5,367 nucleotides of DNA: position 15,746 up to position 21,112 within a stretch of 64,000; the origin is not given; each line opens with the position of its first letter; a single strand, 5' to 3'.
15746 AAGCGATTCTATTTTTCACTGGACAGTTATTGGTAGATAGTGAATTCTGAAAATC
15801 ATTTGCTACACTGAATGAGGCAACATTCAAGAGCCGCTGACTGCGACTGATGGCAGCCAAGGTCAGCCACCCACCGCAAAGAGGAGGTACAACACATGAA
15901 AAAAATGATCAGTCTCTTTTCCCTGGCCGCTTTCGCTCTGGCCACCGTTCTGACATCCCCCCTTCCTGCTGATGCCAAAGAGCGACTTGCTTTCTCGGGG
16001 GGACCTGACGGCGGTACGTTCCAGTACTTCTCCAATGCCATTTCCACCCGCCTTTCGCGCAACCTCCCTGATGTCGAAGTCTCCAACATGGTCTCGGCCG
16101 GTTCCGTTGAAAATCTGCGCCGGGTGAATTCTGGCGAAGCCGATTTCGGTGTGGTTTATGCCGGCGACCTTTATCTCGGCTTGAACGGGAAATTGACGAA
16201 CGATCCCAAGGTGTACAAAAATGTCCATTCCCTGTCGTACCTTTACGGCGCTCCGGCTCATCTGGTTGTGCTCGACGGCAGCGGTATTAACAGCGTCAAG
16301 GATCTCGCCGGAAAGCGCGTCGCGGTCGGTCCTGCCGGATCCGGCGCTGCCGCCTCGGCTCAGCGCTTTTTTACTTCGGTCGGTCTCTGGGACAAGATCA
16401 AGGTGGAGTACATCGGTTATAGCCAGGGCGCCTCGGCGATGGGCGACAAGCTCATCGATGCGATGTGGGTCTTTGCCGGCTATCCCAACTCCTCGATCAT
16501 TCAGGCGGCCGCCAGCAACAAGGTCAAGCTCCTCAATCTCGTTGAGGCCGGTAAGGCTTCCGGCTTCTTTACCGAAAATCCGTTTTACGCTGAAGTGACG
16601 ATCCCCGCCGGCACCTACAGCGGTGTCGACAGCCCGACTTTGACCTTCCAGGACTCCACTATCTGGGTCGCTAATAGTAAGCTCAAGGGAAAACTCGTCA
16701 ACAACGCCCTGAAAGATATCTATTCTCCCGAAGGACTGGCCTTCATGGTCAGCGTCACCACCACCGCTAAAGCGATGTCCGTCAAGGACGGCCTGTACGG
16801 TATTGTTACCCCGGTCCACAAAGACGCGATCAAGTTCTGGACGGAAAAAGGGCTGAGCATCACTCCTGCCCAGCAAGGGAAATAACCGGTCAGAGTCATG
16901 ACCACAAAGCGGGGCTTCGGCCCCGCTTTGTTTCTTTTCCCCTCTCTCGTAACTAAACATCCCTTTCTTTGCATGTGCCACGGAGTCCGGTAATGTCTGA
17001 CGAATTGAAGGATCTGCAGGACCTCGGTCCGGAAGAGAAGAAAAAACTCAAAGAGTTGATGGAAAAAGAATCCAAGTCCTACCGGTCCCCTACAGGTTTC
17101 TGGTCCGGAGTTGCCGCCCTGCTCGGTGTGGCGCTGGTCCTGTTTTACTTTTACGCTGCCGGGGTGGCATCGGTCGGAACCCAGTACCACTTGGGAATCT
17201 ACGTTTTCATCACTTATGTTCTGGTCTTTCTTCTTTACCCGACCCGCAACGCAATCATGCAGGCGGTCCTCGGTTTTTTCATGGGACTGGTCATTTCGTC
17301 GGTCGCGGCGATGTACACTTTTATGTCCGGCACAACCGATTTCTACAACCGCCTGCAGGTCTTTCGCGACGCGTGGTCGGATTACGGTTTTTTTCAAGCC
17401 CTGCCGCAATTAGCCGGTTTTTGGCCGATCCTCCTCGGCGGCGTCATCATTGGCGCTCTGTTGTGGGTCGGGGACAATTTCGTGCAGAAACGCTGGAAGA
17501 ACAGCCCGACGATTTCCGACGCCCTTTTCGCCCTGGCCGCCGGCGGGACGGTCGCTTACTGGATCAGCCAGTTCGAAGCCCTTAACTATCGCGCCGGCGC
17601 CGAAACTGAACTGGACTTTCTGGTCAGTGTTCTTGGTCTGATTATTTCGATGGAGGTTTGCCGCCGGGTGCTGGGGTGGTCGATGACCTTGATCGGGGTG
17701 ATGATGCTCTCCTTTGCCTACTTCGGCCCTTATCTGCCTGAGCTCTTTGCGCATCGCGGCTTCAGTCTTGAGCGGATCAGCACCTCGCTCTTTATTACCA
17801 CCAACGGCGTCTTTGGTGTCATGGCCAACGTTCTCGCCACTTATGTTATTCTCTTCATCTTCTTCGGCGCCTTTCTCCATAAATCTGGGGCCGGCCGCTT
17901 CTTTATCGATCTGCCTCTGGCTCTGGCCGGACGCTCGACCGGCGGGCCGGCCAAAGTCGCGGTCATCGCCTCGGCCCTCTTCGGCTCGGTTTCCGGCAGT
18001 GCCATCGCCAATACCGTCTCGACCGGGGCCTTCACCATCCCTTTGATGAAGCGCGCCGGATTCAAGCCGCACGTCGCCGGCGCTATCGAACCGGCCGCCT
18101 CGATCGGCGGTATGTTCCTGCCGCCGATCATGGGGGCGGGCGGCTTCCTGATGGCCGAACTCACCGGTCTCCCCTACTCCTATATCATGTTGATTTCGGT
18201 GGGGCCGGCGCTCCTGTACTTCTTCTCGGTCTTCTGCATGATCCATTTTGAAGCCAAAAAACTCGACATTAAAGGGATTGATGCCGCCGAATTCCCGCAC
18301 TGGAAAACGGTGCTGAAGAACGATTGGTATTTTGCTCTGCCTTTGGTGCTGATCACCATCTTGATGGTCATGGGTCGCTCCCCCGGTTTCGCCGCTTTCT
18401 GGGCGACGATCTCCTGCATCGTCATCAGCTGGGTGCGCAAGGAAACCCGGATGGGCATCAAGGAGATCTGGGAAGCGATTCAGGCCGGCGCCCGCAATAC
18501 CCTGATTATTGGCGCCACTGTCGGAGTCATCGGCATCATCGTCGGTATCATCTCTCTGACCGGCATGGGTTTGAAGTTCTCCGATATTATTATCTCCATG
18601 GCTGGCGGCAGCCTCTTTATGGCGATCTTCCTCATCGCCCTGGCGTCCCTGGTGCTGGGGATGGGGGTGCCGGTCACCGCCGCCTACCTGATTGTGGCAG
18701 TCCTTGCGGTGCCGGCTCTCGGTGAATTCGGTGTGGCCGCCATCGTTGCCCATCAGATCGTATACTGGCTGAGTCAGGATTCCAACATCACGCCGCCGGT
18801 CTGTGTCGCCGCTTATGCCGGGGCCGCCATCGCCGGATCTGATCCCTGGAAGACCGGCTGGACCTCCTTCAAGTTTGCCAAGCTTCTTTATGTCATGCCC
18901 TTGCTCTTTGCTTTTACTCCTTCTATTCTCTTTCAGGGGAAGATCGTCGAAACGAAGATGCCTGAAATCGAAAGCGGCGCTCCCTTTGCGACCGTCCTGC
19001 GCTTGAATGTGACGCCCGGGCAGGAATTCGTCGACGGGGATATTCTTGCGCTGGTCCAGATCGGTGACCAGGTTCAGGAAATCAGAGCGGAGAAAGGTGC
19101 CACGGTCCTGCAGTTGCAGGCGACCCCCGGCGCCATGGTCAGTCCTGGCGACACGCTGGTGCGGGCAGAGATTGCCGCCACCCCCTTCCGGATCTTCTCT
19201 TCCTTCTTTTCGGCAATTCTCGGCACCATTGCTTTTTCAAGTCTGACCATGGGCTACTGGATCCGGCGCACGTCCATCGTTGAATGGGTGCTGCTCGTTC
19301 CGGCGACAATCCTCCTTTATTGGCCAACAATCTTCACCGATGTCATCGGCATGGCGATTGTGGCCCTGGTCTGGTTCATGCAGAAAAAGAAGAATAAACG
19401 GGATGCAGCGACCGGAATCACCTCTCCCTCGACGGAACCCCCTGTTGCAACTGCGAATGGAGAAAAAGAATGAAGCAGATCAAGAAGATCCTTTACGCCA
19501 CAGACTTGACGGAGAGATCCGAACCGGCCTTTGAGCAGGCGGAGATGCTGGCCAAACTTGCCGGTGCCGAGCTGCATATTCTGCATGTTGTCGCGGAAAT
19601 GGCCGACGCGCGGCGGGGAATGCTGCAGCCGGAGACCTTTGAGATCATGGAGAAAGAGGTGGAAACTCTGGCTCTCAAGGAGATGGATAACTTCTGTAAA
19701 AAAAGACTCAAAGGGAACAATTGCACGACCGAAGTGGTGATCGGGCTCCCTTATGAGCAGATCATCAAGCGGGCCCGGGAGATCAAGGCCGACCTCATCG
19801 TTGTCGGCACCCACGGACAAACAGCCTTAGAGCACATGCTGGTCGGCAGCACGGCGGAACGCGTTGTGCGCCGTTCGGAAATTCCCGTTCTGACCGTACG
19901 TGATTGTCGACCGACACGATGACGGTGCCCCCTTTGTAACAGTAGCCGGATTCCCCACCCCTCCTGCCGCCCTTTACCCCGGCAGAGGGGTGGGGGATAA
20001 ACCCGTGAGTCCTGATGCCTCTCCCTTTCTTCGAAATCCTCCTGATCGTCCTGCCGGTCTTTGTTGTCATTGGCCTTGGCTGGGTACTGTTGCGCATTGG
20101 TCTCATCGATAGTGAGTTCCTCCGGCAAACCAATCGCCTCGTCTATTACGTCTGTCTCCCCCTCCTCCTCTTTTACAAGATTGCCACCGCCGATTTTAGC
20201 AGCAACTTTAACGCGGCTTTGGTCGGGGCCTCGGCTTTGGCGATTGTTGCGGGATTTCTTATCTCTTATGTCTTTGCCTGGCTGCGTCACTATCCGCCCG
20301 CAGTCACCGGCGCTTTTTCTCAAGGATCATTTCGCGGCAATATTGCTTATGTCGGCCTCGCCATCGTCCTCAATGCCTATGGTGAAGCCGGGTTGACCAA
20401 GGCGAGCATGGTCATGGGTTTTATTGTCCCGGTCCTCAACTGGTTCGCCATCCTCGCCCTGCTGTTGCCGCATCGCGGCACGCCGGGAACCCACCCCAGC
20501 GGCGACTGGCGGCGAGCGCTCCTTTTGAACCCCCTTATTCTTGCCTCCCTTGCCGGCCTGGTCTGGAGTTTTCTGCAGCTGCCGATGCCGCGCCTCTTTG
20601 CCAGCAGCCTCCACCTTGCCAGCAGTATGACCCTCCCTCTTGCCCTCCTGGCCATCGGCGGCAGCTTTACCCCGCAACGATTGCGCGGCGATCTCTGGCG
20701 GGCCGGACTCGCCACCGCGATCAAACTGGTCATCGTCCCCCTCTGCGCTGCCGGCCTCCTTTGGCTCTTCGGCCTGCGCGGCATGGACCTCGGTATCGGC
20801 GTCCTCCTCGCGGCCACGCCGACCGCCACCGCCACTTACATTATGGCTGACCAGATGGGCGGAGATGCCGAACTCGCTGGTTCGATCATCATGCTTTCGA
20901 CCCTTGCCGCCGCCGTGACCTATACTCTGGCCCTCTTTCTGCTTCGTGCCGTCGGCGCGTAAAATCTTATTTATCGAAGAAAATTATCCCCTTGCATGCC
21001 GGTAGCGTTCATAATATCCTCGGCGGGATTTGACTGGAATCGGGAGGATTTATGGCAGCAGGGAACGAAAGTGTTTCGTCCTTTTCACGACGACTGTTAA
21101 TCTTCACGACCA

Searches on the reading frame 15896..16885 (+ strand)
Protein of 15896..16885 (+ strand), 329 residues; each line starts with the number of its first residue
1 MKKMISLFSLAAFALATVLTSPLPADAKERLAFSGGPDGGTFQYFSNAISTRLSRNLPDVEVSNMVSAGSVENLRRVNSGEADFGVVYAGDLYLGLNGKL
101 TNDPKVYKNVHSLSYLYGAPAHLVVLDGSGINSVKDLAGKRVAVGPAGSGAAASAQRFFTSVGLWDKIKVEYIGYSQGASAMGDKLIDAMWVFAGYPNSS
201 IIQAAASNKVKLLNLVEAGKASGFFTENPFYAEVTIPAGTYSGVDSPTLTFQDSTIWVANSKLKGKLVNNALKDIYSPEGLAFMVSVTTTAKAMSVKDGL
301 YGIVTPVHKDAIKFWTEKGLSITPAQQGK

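Call 58: search_protein_families(library=pfam, proteins=[window:15896-16885:+], max_evalue=0.00001)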
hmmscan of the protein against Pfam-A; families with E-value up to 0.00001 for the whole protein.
window:15896-16885:+ (329 aa): 2 families
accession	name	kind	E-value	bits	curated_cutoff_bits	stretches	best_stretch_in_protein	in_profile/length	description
PF16868.10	NMT1_3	-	2e-53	182.3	27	1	36-319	4-289/289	NMT1-like family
PF09084.16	NMT1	-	9.1e-09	36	20.5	1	67-219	28-172/216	NMT1/THI5 like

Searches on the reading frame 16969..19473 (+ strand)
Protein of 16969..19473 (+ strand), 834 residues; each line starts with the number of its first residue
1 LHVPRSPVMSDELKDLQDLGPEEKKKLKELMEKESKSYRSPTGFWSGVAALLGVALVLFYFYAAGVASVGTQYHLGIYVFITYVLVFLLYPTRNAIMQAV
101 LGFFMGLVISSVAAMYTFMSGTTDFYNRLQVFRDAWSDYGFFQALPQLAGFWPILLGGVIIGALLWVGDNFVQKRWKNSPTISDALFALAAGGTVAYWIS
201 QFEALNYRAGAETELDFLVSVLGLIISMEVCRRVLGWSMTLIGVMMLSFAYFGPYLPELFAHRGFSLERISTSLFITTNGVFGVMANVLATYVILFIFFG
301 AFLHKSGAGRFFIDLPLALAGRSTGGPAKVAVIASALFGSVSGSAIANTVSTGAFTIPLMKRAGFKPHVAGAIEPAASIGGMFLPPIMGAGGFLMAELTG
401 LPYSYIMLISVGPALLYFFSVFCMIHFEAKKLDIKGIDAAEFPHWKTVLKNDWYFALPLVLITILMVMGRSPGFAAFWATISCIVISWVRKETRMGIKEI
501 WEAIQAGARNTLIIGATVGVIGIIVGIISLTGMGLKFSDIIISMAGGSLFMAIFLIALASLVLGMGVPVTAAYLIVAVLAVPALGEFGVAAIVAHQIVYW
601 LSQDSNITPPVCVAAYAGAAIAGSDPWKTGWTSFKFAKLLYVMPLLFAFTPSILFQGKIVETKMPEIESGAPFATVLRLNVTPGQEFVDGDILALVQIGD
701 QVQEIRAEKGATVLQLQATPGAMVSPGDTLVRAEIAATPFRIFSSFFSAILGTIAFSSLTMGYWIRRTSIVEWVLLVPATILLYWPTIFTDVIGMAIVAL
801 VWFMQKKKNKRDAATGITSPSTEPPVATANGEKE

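Call 58: search_protein_families(library=pfam, proteins=[window:16969-19473:+], max_evalue=0.00001)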
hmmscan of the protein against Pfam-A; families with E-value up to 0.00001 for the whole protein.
window:16969-19473:+ (834 aa): 1 family
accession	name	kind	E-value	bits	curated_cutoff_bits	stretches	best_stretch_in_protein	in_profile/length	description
PF06808.19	DctM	-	4.3e-82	276.6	23.8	1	222-652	1-412/413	Tripartite ATP-independent periplasmic transporter, DctM component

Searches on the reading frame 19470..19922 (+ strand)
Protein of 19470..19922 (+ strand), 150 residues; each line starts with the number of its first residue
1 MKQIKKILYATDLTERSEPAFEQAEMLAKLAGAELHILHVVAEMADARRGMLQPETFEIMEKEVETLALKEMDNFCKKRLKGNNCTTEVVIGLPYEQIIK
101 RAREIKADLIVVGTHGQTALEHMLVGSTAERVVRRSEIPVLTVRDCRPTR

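Call 58: search_protein_families(library=pfam, proteins=[window:19470-19922:+], max_evalue=0.00001)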
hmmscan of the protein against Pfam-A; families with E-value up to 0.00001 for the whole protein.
window:19470-19922:+ (150 aa): 1 family
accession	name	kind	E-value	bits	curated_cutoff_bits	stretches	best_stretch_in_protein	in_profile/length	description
PF00582.32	Usp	-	1.2e-33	117.1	24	1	4-144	2-141/141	Universal stress protein family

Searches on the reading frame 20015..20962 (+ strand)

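Call 6: search_protein_families(library=pfam, proteins=[window:20015-20962:+])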
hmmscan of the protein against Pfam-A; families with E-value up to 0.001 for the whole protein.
window:20015-20962:+ (315 aa): 2 families
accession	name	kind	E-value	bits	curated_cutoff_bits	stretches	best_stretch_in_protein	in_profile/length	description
PF03547.23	Mem_trans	-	2.1e-32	112.5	25.7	1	12-305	6-341/343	Membrane transport protein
PF01758.21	SBF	-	8.6e-07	29.3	24.3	1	228-310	28-114/191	Sodium Bile acid symporter family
